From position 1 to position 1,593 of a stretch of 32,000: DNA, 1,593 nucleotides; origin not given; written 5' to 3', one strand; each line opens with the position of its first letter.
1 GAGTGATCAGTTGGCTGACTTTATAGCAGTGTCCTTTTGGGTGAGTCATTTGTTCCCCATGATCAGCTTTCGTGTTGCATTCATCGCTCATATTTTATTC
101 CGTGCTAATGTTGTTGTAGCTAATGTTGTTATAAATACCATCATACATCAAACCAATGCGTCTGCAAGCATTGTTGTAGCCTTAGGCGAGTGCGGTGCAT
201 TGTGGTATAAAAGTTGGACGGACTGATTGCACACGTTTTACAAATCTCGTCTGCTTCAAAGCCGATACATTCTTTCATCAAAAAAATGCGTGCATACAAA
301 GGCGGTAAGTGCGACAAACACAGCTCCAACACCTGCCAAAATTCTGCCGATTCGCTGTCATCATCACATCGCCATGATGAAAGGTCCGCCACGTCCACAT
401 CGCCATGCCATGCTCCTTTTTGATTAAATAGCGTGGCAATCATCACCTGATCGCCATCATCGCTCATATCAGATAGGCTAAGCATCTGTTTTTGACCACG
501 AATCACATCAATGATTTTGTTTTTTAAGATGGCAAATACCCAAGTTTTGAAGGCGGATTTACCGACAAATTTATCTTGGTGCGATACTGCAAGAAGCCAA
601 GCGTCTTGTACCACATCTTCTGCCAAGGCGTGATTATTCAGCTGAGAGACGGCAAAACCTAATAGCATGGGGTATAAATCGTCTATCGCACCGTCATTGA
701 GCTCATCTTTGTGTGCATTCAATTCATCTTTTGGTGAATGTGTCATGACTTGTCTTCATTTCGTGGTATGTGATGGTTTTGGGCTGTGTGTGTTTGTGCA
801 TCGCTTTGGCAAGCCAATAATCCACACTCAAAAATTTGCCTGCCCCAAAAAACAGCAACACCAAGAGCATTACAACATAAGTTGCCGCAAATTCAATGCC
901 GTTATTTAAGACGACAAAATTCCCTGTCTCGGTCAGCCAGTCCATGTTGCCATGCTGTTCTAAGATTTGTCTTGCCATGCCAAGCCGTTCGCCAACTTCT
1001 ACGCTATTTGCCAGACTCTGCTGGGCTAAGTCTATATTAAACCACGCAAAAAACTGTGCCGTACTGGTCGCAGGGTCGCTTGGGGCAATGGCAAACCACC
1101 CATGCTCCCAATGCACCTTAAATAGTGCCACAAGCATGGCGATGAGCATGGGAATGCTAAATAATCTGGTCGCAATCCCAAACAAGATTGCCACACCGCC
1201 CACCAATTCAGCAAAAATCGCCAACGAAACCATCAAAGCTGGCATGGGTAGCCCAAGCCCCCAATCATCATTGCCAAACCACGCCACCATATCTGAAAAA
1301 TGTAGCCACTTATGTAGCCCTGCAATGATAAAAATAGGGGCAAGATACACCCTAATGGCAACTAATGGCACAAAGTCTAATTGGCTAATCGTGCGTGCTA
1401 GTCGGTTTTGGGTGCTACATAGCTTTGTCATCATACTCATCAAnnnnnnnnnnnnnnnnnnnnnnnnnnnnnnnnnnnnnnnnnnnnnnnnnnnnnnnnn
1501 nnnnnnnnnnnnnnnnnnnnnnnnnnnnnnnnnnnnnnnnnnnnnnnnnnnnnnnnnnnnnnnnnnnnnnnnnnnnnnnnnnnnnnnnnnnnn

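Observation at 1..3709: Complete MNIO (DUF692) RiPP metallophore operon of the HvfA/bufferin type with its own ECF sigma factor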

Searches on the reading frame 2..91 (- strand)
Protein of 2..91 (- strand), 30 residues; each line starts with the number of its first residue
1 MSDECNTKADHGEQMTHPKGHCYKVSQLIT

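Call 44: search_protein_families(library=ncbifam, proteins=[window:2-91:-], max_evalue=1)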
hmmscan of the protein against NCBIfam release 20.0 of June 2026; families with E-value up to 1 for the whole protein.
window:2-91:- (30 aa): 0 families

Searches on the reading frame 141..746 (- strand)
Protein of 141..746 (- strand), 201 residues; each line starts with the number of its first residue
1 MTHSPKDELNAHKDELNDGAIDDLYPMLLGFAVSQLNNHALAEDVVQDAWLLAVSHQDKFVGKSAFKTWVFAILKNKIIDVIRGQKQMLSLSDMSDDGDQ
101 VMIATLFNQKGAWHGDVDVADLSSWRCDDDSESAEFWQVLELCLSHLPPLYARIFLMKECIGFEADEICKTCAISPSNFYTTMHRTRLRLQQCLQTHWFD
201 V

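Call 3: search_protein_families(library=pfam, proteins=[window:141-746:-], max_evalue=0.01)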
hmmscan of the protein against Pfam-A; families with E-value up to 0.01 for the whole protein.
window:141-746:- (201 aa): 2 families
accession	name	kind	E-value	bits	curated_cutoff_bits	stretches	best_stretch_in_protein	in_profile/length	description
PF04542.20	Sigma70_r2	-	2.9e-14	53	24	1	21-86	2-69/71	Sigma-70 region 2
PF08281.18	Sigma70_r4_2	-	1.6e-09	37.7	25.7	1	139-190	3-54/54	Sigma-70, region 4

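Call 4: search_protein_families(library=ncbifam, proteins=[window:141-746:-], max_evalue=0.01)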
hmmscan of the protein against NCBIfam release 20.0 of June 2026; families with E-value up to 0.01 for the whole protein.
window:141-746:- (201 aa): 75 families (the best 25 are shown)
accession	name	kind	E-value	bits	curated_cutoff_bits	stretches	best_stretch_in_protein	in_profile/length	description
NF009196.0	PRK12544.1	equivalog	1.3e-57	194.6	287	1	8-199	10-201/208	RNA polymerase factor sigma-70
TIGR02943.1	Sig70_famx1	hypoth_equivalog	1e-56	191.7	162.2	1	17-200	4-185/188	RNA polymerase sigma-70 factor, TIGR02943 family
NF009182.0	PRK12530.1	subfamily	9e-54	181.8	264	1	15-200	9-190/193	RNA polymerase sigma factor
NF009184.0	PRK12532.1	equivalog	1.4e-51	175.1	276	1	15-200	5-190/195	RNA polymerase sigma factor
NF009173.0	PRK12520.1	equivalog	2.9e-48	164.1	255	1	20-200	7-185/191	RNA polymerase sigma factor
NF008892.0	PRK11924.2-1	equivalog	7.9e-48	162.8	291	1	19-199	20-198/203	RNA polymerase sigma factor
NF009197.0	PRK12545.1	equivalog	7.1e-35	120.6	336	1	24-195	17-188/201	RNA polymerase factor sigma-70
TIGR02937.1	sigma70-ECF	superfamily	2.3e-21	76.1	42.9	1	20-194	6-165/165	sigma-70 family RNA polymerase sigma factor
NF008888.0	PRK11922.1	equivalog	2.5e-16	60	204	1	32-195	47-197/231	RNA polymerase sigma factor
NF058625.1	sigma_PG0214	equivalog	3.9e-16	59.2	130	2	24-91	13-80/170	GFO_1088 family ECF-type sigma factor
NF009166.1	PRK12513.1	equivalog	4.7e-16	59.1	206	1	28-175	35-167/193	RNA polymerase sigma factor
TIGR02950.1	SigM_subfam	subfamily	9.7e-16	58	147.95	2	27-91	12-75/159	RNA polymerase sigma factor, SigM family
TIGR02985.1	Sig70_bacteroi1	subfamily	7.7e-14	52.2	126.4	1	23-192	9-160/162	RNA polymerase sigma-70 factor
TIGR02989.1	Sig-70_gvs1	subfamily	1.2e-13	51.3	124.55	2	26-88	12-74/158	RNA polymerase sigma-70 factor, Rhodopirellula/Verrucomicrobium family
NF006089.0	PRK08241.1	subfamily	1e-12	47.8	240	1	42-192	49-202/343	RNA polymerase subunit sigma-70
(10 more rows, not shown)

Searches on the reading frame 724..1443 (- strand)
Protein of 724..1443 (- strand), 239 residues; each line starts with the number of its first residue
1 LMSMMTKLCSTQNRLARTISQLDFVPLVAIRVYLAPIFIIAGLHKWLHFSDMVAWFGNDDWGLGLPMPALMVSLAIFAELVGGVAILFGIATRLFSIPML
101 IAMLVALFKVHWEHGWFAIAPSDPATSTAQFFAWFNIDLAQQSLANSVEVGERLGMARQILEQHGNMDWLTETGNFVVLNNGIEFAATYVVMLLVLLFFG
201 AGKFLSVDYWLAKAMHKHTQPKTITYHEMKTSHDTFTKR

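Call 3: search_protein_families(library=pfam, proteins=[window:724-1443:-], max_evalue=0.01)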
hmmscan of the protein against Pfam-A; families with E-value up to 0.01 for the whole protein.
window:724-1443:- (239 aa): 2 families
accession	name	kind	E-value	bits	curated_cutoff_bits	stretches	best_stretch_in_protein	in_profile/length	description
PF07681.17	DoxX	-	5.7e-20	72.2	23.6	1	28-112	3-85/85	DoxX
PF07291.16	MauE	-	0.00014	22.6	27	1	27-105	5-82/128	Methylamine utilisation protein MauE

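Call 4: search_protein_families(library=ncbifam, proteins=[window:724-1443:-], max_evalue=0.01)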
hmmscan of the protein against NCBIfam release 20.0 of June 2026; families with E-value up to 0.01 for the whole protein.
window:724-1443:- (239 aa): 2 families
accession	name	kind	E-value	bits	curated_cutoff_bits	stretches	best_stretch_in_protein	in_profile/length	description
NF050144.1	matur_HvfX_fam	equivalog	9.5e-64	214.5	80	1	25-212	2-165/165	HvfX family Cu-binding RiPP maturation protein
NF002402.0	PRK01470.1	equivalog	0.0044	16.6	71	0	182-215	2-35/53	twin arginine translocase protein A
